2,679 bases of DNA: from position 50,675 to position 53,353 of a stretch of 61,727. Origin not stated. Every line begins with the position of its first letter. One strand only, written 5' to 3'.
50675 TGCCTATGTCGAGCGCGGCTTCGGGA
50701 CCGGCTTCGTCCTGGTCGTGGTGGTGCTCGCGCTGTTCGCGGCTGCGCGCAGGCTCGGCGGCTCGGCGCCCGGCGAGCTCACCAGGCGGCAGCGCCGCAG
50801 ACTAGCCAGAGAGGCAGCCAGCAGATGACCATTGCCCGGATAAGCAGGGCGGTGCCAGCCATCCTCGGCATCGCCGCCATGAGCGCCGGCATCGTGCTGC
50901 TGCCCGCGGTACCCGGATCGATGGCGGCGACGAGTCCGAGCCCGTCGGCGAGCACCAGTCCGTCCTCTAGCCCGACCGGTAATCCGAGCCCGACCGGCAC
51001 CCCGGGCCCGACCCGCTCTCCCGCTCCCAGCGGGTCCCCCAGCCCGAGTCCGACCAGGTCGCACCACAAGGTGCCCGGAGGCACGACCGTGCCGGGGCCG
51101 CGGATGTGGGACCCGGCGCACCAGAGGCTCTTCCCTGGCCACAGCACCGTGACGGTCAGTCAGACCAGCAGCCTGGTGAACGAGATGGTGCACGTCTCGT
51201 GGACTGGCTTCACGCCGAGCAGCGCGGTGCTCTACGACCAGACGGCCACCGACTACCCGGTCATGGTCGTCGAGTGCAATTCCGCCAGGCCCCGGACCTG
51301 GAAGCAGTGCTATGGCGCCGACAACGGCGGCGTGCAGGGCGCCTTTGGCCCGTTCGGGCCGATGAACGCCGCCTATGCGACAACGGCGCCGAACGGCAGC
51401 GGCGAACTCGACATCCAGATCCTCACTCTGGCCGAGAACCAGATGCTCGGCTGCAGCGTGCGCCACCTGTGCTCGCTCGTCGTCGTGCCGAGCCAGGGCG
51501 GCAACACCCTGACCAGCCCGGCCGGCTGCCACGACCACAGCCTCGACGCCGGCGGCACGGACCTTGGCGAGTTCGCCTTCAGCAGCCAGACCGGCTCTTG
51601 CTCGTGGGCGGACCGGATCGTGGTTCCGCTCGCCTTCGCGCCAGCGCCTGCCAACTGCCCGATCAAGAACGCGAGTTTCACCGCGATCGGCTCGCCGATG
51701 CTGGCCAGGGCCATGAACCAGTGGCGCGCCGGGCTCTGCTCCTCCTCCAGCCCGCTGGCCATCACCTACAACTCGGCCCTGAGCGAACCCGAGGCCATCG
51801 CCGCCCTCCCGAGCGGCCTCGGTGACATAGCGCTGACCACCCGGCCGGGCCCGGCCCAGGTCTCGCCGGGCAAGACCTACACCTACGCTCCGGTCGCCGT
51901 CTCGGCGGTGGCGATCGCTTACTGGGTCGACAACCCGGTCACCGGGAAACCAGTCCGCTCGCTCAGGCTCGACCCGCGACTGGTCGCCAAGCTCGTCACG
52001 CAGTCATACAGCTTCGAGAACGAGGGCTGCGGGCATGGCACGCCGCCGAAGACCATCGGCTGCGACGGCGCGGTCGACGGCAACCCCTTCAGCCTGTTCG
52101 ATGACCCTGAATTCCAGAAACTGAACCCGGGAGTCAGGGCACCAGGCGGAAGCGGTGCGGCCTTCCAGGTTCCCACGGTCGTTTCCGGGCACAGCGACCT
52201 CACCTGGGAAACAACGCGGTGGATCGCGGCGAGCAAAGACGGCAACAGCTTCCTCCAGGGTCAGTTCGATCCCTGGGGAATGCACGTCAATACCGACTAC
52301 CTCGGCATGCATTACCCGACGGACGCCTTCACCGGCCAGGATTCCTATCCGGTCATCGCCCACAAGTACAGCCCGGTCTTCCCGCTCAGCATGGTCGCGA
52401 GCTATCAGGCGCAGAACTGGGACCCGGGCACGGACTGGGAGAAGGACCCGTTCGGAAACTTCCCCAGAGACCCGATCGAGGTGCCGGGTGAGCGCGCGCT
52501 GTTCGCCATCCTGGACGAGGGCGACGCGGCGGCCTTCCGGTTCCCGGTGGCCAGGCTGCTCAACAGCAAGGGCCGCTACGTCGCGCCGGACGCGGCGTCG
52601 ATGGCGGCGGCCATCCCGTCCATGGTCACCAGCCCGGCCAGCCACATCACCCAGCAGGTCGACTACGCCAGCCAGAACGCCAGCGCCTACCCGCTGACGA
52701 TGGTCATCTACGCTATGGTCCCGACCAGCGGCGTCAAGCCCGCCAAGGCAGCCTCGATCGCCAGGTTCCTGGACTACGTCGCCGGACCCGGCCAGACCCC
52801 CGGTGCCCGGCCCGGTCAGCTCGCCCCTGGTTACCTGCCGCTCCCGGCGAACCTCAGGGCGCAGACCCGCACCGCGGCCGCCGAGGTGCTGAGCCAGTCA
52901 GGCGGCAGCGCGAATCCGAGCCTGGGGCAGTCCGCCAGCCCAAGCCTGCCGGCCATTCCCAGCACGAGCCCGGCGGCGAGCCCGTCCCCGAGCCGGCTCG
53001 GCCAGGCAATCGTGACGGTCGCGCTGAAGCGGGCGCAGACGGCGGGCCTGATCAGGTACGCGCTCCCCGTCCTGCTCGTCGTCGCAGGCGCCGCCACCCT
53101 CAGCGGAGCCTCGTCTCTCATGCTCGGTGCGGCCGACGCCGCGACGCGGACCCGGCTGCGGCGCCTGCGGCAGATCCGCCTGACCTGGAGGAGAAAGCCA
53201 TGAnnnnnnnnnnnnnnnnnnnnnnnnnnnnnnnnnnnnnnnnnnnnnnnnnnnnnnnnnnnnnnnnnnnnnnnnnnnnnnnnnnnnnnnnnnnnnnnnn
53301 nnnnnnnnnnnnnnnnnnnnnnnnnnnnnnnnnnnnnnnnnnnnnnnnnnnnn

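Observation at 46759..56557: pst-type ABC transporter operon expanded to eight genes, with 4.9 kb of extracytoplasmic proteins wedged between pstA and pstB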

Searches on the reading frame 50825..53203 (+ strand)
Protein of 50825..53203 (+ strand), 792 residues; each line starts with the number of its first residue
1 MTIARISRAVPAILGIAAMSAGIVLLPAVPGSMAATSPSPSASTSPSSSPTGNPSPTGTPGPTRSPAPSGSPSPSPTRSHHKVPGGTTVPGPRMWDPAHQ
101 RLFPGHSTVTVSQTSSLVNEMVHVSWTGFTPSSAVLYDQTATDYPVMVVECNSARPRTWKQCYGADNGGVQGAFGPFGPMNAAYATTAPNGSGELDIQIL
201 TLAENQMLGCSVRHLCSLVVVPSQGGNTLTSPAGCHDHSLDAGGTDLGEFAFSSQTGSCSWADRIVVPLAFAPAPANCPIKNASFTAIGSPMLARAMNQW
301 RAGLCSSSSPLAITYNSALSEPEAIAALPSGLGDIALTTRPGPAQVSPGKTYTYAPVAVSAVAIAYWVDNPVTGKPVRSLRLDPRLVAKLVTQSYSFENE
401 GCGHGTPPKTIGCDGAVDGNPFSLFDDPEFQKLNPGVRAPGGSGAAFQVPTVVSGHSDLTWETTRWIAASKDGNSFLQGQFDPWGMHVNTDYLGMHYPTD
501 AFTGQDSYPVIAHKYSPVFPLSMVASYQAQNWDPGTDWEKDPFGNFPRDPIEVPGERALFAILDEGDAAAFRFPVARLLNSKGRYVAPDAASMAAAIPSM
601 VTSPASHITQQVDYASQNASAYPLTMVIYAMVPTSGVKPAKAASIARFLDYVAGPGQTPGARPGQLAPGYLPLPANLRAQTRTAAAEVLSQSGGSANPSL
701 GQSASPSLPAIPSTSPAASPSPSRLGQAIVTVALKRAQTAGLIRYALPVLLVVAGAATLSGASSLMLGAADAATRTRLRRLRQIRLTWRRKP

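Call 4: search_protein_families(library=pfam, proteins=[window:50825-53203:+], max_evalue=0.01)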
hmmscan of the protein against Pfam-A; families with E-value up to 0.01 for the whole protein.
window:50825-53203:+ (792 aa): 0 families

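Call 5: search_protein_families(library=ncbifam, proteins=[window:50825-53203:+], max_evalue=0.01)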
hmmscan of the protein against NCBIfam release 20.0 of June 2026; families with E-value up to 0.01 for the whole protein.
window:50825-53203:+ (792 aa): 2 families
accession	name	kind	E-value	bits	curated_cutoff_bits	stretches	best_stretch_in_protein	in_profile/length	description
TIGR00975.1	3a0107s03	equivalog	2.5e-14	53.1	205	1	572-686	204-312/315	phosphate ABC transporter substrate-binding protein PstS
NF008171.0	PRK10918.1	equivalog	0.0047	16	339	0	575-694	231-342/346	phosphate ABC transporter substrate-binding protein PstS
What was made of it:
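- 50825..53203 (+): g5 (792 aa): signal peptide, Pro/Ser linker, Cys-rich Ig-like beta-sandwich (about 87-280), PstS-fold domain with a degenerate phosphate site (about 284-690), linker, C-terminal TM helix (about 743-766) and Arg-rich tail. TIGR00975 partial match (call 5).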

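Call 9: find_homologous_proteins(query=window:50825-53203:+)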
Query window:50825-53203:+ (792 aa): 527 proteins with E <= 0.001 among 8000 candidates; the best 120 are listed.
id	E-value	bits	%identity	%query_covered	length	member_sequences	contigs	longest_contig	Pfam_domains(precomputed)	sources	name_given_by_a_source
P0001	0.0e+0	1777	100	100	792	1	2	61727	-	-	-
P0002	0.0e+0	1332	73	100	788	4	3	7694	-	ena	-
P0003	0.0e+0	1311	72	99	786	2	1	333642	-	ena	-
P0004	0.0e+0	1293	73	98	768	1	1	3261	-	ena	-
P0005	0.0e+0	1280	71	97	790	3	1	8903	-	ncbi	-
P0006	0.0e+0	1272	72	97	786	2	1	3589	-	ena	-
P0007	0.0e+0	1271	72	98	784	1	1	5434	-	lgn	-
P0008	0.0e+0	1262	71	96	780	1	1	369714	-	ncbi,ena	-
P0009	0.0e+0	1259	71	96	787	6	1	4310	-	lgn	-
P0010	0.0e+0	1255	70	97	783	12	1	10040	-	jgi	jgi:hypothetical protein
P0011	0.0e+0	1254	70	97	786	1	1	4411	-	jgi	jgi:hypothetical protein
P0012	0.0e+0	1253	71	97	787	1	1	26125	-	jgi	jgi:hypothetical protein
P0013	0.0e+0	1247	70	97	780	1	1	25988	-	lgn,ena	-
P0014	0.0e+0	1243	75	87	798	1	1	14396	-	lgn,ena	-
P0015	0.0e+0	1240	70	97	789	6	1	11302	-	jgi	jgi:hypothetical protein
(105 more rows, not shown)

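Call 10: find_related_loci(query=window:50825-53203:+, collection=genome_contigs, flank=8000)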
Query window:50825-53203:+ (792 aa) in genome_contigs; peptide patterns used: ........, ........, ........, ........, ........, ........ (x = any residue, [..] = any of these).
442 stretches matched a pattern; 24 encode a relative of the query (tblastn E <= 1e-3); 24 distinct loci.
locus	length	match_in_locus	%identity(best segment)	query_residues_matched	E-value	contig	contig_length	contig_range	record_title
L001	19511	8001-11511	68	1-788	0e+0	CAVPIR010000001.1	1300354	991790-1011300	MAG: uncultured Actinomycetota bacterium isolate MFD00031.bin.2.6 genome assembly, contig: contig_10451, whole genome sh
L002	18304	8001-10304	69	1-774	0e+0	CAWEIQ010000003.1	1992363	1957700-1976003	MAG: uncultured Actinomycetota bacterium isolate MFD06298.bin.2.131 genome assembly, contig: contig_11760, whole genome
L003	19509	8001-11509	68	1-775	0e+0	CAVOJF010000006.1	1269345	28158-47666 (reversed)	MAG: uncultured Actinomycetota bacterium isolate MFD10113.bin.2.63 genome assembly, contig: contig_3165, whole genome sh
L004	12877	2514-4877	61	1-792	0e+0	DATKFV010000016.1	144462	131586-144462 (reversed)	MAG TPA_asm: Streptosporangiaceae bacterium isolate SMAG_U14534 k141_412555, whole genome shotgun sequence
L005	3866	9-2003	69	107-775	0e+0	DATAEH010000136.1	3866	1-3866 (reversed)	MAG TPA_asm: Streptosporangiaceae bacterium isolate SMAG_U6772 k141_5738630, whole genome shotgun sequence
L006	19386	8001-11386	64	86-770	0e+0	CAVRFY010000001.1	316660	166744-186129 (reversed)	MAG: uncultured Actinomycetota bacterium isolate MFD04967.bin.2.25 genome assembly, contig: contig_24805, whole genome s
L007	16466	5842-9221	66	86-766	0e+0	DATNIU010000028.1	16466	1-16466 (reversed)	MAG TPA_asm: Streptosporangiaceae bacterium isolate SMAG_U11381 k141_9369, whole genome shotgun sequence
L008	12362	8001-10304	55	1-773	0e+0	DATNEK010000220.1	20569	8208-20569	MAG TPA_asm: Streptosporangiaceae bacterium isolate SMAG_U11266 k141_1346142, whole genome shotgun sequence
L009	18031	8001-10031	56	86-748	0e+0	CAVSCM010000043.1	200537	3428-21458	MAG: uncultured Actinomycetes bacterium isolate MFD05841.bin.2.69 genome assembly, contig: contig_6239, whole genome sho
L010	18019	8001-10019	58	86-748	0e+0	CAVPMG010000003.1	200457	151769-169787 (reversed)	MAG: uncultured Actinomycetes bacterium isolate MFD10113.bin.4.266 genome assembly, contig: contig_12912, whole genome s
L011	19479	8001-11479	53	25-791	0e+0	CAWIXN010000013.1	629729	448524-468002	MAG: uncultured Actinomycetota bacterium isolate MFD05580.bin.2.62 genome assembly, contig: contig_6457, whole genome sh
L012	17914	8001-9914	53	65-699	0e+0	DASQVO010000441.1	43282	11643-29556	MAG TPA_asm: Streptosporangiaceae bacterium isolate SMAG_U10989 k141_271962, whole genome shotgun sequence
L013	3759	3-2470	74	339-758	0e+0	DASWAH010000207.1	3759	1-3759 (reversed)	MAG TPA_asm: Streptosporangiaceae bacterium isolate SMAG_U2650 k141_173389, whole genome shotgun sequence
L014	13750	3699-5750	51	86-769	0e+0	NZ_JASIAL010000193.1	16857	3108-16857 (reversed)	MAG: Trebonia sp. isolate JOPF334 JOPF_N102_contig_13784, whole genome shotgun sequence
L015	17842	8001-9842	54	87-695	0e+0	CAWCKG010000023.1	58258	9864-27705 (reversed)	MAG: uncultured Actinomycetes bacterium isolate MFD00731.bin.2.159 genome assembly, contig: contig_28368, whole genome s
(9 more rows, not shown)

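Call 35: predict_structure(alignment_id=A1)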
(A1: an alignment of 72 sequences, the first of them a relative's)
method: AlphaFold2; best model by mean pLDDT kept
length: 792 residues; sequences in the alignment: 72
mean_pLDDT: 75.7   pTM: 0.73
mean pLDDT of the five models: 75.7, 73.8, 71.0, 68.7, 68.3
residues with pLDDT >= 90: 335; 70-90: 203; 50-70: 84; < 50: 170
segments of 3 or more residues with pLDDT < 50: 1-10, 24-77, 79-82, 175-177, 507-517, 695-744, 761-792
pLDDT, mean of each block of 10 residues (from residue 1): 38 52 39 24 28 36 37 45 75 96 97 87 95 91 94 92 85 56 91 90 71 92 92 91 90 92 96 78 90 91 90 90 88 93 83 95 93 89 95 79 63 74 92 94 72 76 94 95 92 86 57 47 77 64 66 80 90 94 96 95 78 91 97 95 98 96 91 96 97 55 34 30 26 31 56 63 44 44 40 37
secondary structure, 60 per line:
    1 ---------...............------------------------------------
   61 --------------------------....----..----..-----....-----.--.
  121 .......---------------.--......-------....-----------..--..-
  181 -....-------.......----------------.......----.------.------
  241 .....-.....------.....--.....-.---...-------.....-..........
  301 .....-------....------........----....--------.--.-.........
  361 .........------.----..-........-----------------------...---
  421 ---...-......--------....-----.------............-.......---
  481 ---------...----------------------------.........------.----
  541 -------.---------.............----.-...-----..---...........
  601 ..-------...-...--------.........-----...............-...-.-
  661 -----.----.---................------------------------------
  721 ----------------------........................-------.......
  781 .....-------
elements in order (helices of 4 or more, strands of 3 or more residues): H10-24 E87-90 E108-111 E120-127 E146-151 E182-185 E193-199 E216-222 H241-245 H248-251 H258-262 E265-269 E285-289 H291-305 E313-316 H323-330 E335-338 E352-369 H384-391 H428-433 H442-445 H458-469 H471-477 H521-529 E558-564 H565-570 E577-579 H590-599 E600-602 E610-612 E625-633 H639-653 H675-690 H743-766 H774-785
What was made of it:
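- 50825..53203 (+): AF2 model with pLDDT 75.7 (call 35).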

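Call 37: fold_search(model_id=the predicted structure, library=pdb)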
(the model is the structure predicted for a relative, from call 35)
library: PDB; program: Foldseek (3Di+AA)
matches with E <= 10: 924; with E <= 0.001: 31
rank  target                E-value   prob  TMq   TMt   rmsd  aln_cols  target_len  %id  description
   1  4lvq_A                1.3e-13  1.00  0.33  0.75   5.7       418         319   16  Crystal structure of the M. tuberculosis phosphate binding protein PstS3 (released 2014-03-26)
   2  5wnn_A                4.9e-13  1.00  0.33  0.75   5.0       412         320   16  Crystal structure of Phosphate-binding protein PstS protein from Burkholderia pseudomallei (released 2017-08-30)
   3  8ods                  9.2e-13  1.00  0.34  0.82   4.7       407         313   17  Phosphate-Binding Protein (PstS) from Xanthomonas citri pv. citri A306 bound to phosphate (released 2023-10-11)
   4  1quk                  1.6e-12  1.00  0.33  0.77   4.6       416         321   15  PHOSPHATE-BINDING PROTEIN MUTANT WITH ASP 137 REPLACED BY ASN COMPLEX WITH PHOSPHATE (released 1996-07-11)
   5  1pc3_MODEL_1_A        2.9e-12  1.00  0.32  0.71   5.4       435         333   18  Crystal structure of the extracellular phosphate ABC transport receptor (PstS-1) and immunodominant antigen of (released 2004-05-18)
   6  1a40                  3.8e-12  1.00  0.33  0.75   4.5       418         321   16  PHOSPHATE-BINDING PROTEIN WITH ALA 197 REPLACED WITH TRP (released 1999-03-23)
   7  2z22_A                4.8e-12  1.00  0.33  0.76   4.5       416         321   16  Crystal structure of phosphate preplasmic binding protein psts from yersinia pestis (released 2007-10-30)
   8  1a54                  5.1e-12  1.00  0.33  0.76   5.6       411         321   16  PHOSPHATE-BINDING PROTEIN MUTANT A197C LABELLED WITH A COUMARIN FLUOROPHORE AND BOUND TO DIHYDROGENPHOSPHATE ION (released 1998-10-14)
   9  9k3x_E                5.7e-12  1.00  0.33  0.77   4.7       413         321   15  Cryo-EM structure of E coli pstSCAB in the pretranslocation state (released 2026-02-18)
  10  1qul                  7.6e-12  1.00  0.34  0.78   4.4       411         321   16  PHOSPHATE-BINDING PROTEIN MUTANT WITH ASP 137 REPLACED BY THR COMPLEX WITH CHLORINE AND PHOSPHATE (released 1996-07-11)
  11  5i84_A                1.3e-11  1.00  0.33  0.78   5.2       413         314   18  Structure of the Xanthomonas citri phosphate-binding protein PhoX (released 2016-06-15)
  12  1qui                  1.5e-11  1.00  0.32  0.75   6.0       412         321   16  PHOSPHATE-BINDING PROTEIN MUTANT WITH ASP 137 REPLACED BY GLY COMPLEX WITH BROMINE AND PHOSPHATE (released 1996-07-11)
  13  2abh                  1.7e-11  1.00  0.34  0.78   4.4       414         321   16  PHOSPHATE-BINDING PROTEIN (RE-REFINED) (released 1997-04-21)
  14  1ixi                  1.8e-11  1.00  0.33  0.76   4.1       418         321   16  PHOSPHATE-BINDING PROTEIN MUTANT WITH ASP 56 REPLACED BY ASN COMPLEX WITH MONOBASIC PHOSPHATE ION (released 1997-10-22)
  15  5i84_H                3.4e-11  1.00  0.32  0.76   5.8       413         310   18  Structure of the Xanthomonas citri phosphate-binding protein PhoX (released 2016-06-15)
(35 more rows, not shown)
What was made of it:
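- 50825..53203 (+): Foldseek to PstS structures, E 1e-13, TM 0.75-0.82 (call 37).
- Closest known: Multi-receptor Pst loci of Mycobacterium tuberculosis. Same: PstS3 (4LVQ) is the top structural match of the g5 domain (call 37).
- g5 has a PstS fold (calls 35, 37).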
